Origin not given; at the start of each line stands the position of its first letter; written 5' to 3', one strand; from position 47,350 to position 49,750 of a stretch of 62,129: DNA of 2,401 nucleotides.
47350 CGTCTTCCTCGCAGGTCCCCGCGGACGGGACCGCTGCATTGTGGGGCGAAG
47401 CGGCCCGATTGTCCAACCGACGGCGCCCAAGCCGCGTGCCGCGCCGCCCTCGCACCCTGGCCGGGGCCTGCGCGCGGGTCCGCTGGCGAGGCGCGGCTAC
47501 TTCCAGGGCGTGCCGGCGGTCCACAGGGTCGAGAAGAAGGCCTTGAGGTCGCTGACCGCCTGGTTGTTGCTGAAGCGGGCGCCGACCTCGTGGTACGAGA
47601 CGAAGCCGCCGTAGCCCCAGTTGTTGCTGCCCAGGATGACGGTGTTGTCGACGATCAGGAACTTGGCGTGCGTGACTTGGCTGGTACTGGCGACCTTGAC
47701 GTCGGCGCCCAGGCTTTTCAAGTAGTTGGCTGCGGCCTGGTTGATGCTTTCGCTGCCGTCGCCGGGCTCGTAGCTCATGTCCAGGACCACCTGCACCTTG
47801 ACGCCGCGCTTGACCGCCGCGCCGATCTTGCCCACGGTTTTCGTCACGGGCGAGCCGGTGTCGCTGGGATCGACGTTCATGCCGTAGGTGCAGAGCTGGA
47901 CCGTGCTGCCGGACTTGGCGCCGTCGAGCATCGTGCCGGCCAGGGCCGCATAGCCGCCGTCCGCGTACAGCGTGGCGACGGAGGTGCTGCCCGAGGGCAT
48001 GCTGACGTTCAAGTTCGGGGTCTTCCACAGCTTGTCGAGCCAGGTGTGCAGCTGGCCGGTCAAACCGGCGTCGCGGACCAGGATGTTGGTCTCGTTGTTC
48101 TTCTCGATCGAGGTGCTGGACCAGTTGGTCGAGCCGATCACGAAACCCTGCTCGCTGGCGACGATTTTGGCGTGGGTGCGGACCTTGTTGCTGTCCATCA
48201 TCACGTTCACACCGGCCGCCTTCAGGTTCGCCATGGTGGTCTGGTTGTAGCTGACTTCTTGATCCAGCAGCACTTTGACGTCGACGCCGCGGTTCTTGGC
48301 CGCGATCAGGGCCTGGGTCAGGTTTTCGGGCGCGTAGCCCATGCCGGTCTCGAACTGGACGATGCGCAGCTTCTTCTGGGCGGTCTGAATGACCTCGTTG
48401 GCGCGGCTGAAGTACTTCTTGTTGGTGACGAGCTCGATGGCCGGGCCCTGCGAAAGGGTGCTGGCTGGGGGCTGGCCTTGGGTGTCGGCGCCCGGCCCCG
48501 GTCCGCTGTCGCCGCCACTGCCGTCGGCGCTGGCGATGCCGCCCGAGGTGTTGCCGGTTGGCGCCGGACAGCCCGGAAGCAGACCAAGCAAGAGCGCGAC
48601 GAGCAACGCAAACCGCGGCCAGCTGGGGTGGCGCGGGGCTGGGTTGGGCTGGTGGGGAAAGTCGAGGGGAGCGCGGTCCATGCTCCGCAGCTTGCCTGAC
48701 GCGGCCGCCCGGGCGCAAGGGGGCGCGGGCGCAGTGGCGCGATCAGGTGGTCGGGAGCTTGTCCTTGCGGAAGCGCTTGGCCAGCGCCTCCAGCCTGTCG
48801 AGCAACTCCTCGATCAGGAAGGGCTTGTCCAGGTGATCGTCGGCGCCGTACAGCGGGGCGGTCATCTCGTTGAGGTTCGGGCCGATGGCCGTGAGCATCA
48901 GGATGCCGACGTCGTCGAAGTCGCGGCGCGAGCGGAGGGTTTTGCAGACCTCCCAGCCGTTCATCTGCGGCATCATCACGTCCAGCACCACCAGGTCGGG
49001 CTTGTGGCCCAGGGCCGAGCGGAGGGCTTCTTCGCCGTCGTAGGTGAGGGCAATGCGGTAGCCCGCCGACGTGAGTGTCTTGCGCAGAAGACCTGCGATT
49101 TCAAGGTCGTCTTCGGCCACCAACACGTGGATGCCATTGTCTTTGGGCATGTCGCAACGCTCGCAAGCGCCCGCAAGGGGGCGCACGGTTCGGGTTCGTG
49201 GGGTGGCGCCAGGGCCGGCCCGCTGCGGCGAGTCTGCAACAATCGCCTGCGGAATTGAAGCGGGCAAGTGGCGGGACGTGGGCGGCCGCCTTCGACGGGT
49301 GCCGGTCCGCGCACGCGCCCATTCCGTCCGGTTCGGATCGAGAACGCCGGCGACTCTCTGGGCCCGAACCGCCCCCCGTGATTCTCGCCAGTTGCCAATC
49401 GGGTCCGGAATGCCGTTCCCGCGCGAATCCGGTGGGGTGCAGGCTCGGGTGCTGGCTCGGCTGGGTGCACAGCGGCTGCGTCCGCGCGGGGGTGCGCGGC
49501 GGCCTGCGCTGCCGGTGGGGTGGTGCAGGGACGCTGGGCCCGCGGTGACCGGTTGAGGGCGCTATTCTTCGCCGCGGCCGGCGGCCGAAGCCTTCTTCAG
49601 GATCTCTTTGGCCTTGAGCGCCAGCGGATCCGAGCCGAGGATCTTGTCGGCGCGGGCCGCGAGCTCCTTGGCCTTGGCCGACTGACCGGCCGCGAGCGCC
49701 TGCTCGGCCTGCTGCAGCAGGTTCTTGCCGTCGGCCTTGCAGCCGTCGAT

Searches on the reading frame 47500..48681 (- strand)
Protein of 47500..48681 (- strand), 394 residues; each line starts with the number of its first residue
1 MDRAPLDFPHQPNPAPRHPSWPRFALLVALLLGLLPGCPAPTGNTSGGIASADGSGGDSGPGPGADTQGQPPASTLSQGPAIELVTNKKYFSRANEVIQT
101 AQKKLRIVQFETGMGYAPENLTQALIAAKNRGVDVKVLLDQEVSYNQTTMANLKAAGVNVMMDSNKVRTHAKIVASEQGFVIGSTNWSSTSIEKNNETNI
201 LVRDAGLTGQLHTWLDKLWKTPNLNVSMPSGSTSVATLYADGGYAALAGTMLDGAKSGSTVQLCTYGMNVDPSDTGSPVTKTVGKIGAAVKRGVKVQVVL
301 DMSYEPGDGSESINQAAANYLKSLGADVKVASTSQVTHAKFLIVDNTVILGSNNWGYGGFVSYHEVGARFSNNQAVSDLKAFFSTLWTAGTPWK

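Call 19: find_homologous_proteins(query=window:47500-48681:-, max_evalue=1e-20)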
Query window:47500-48681:- (394 aa): 60 proteins with E <= 1e-20 among 8000 candidates.
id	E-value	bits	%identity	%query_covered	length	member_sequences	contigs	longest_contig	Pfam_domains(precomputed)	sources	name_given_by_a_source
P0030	1.4e-214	731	91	91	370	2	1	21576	PF13091.13,PF17941.8,PF00614.29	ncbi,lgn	-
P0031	1.7e-210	717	89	91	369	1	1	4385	PF13091.13,PF17941.8,PF00614.29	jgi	-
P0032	1.3e-177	609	74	91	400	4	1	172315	PF13091.13,PF17941.8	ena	-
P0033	2.1e-141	490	59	96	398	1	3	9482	PF13091.13,PF17941.8,PF00614.29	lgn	-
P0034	4.5e-126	439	58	90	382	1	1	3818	PF13091.13,PF17941.8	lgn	-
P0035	2.7e-124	433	59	85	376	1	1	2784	PF13091.13,PF17941.8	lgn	-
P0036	3.4e-123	430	55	98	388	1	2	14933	PF13091.13,PF17941.8,PF00614.29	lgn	-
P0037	2.6e-122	427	57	93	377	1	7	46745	PF13091.13,PF17941.8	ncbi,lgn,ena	-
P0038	9.8e-122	425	56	90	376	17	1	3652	PF13091.13,PF17941.8,PF24402.2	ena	-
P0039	1.3e-120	421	56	90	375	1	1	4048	PF13091.13,PF17941.8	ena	-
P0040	2.1e-119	417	62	81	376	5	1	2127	PF13091.13,PF17941.8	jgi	jgi:phosphatidylserine/phosphatidylglycerophosphate/cardiolipin synthase-like enzyme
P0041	6.4e-118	412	54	96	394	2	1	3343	PF13091.13,PF17941.8,PF00614.29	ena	-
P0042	2.7e-115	404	59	82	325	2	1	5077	PF13091.13,PF17941.8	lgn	-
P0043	5.0e-113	396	57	85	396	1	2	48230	PF13091.13,PF17941.8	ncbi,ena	-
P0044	1.9e-111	391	51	96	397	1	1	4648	PF13091.13,PF17941.8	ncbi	-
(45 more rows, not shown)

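Call 20: find_encoding_contigs(protein=P0030, flank=7000, max_places=2)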
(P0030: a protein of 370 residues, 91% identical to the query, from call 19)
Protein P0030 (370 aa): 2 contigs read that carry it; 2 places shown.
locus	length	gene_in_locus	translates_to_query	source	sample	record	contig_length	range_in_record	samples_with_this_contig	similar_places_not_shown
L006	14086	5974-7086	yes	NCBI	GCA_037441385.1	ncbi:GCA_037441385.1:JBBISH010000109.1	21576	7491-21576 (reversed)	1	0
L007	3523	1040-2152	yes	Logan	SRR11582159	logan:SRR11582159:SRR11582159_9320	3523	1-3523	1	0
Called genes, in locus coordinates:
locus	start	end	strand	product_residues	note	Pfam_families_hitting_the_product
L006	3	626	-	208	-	?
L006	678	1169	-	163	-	PF10698:DUF2505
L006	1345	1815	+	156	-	PF02082:Rrf2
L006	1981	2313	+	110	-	PF00829:Ribosomal_L21p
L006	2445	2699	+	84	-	PF01016:Ribosomal_L27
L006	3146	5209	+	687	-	PF16697:Yop-YscD_cpl, PF00498:FHA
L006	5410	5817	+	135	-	PF00072:Response_reg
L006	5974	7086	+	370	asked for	PF17941:PP_kinase_C_1 (faint), PF13091:PLDc_2, PF00614:PLDc (faint), PF13091:PLDc_2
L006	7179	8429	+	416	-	PF07719:TPR_2 (faint), PF08308:PEGA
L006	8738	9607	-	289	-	-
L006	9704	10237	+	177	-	PF22550:CesT_Tir_1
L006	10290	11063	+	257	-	PF04012:PspA_IM30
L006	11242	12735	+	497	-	-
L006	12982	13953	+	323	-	PF00291:PALP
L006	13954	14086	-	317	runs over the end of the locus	-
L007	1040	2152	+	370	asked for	PF17941:PP_kinase_C_1 (faint), PF13091:PLDc_2, PF00614:PLDc (faint), PF13091:PLDc_2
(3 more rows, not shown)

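Call 21: find_encoding_contigs(protein=P0031, flank=7000, max_places=2)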
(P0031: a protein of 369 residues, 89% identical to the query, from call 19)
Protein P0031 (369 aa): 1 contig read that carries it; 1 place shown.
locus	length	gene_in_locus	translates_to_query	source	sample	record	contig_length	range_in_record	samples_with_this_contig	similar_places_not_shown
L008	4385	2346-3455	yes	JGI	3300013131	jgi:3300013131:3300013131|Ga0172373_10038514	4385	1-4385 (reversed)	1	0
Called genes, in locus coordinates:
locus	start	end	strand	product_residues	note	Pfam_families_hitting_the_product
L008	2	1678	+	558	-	?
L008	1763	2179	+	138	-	PF00072:Response_reg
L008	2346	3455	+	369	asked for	PF13091:PLDc_2, PF17941:PP_kinase_C_1 (faint), PF00614:PLDc (faint), PF13091:PLDc_2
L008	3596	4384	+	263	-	?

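Call 22: find_encoding_contigs(protein=P0032, flank=10000, max_places=2)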
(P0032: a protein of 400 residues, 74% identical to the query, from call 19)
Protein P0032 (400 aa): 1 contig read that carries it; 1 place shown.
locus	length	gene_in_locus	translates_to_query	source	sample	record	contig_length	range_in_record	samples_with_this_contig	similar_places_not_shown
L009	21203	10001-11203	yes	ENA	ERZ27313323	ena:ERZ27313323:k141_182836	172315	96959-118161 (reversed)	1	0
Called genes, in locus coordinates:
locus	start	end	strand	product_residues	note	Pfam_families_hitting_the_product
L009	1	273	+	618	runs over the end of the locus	-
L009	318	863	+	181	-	-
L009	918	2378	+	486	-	PF00919:UPF0004, PF04055:Radical_SAM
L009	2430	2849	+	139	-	PF04892:VanZ-LLP1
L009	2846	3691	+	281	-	PF02517:Rce1-like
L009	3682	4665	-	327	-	PF01757:Acyl_transf_3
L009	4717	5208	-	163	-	PF10698:DUF2505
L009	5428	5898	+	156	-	PF02082:Rrf2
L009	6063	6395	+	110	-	PF00829:Ribosomal_L21p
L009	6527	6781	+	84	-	PF01016:Ribosomal_L27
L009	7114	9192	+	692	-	PF16697:Yop-YscD_cpl, PF00498:FHA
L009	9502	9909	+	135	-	PF00072:Response_reg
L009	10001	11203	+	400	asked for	PF17941:PP_kinase_C_1 (faint), PF13091:PLDc_2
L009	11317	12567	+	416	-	PF08308:PEGA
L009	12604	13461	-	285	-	-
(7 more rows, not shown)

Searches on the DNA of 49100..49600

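Call 9: search_rna_families(source=window, start=49100, end=49600, threshold=evalue, max_evalue=10, show_alignments=3)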
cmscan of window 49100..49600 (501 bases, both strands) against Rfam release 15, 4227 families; matches with E-value up to 10: 1.
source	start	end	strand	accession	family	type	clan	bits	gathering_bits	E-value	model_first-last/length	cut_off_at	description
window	49552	49590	-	RF02227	sX8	Gene; sRNA;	-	14.6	50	3.2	1-82/82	no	Proteobacterial sRNA sX8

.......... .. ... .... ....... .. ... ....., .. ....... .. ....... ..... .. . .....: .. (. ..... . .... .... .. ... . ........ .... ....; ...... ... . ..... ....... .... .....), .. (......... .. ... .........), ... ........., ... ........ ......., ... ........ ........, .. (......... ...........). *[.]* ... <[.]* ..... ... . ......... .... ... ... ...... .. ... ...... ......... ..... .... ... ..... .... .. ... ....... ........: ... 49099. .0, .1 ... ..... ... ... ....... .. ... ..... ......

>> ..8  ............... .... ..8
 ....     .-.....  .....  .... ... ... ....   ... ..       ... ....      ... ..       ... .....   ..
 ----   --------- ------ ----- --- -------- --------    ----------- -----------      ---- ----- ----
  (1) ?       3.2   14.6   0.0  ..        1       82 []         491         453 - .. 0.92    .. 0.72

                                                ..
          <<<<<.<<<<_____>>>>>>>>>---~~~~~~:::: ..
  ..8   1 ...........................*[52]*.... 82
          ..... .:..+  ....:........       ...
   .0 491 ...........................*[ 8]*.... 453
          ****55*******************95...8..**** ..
